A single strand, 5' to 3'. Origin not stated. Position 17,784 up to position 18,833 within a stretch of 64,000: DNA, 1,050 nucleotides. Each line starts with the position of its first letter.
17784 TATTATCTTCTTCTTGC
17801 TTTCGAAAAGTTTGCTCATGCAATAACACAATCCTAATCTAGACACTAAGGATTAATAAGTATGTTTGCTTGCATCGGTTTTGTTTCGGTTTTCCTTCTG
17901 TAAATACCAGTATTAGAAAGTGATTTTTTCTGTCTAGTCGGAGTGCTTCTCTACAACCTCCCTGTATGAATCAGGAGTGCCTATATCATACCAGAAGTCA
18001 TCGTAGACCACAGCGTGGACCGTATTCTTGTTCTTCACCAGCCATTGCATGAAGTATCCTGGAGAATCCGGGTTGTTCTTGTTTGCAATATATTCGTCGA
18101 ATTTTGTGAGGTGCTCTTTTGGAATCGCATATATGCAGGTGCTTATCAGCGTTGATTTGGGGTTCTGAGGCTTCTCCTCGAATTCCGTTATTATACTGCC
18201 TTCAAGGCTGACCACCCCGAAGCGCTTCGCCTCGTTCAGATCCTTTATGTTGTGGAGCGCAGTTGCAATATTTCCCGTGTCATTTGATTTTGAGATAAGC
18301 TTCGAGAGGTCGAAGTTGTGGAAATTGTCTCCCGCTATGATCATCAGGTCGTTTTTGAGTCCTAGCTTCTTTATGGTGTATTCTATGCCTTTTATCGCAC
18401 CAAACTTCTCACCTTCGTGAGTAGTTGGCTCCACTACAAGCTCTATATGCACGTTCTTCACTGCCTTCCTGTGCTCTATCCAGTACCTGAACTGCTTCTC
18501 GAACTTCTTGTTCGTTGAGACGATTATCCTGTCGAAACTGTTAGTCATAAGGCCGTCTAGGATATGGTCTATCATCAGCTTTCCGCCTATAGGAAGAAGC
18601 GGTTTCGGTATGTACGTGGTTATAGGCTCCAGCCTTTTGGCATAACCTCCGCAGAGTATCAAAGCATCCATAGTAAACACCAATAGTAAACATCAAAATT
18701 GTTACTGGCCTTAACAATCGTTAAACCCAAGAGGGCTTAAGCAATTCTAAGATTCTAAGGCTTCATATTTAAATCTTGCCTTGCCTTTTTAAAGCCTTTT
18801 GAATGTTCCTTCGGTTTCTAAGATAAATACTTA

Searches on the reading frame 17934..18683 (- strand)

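Call 11: search_protein_families(library=pfam, proteins=[window:17934-18683:-], max_evalue=0.00001)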
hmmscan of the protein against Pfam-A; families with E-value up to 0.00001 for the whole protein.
window:17934-18683:- (249 aa): 2 families
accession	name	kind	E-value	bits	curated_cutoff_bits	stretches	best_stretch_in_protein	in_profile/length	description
PF00483.29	NTP_transferase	-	1.2e-37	130.3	21.2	1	7-246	2-241/245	Nucleotidyl transferase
PF12804.13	NTP_transf_3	-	2.7e-09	37.8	27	1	7-119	1-95/160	MobA-like NTP transferase domain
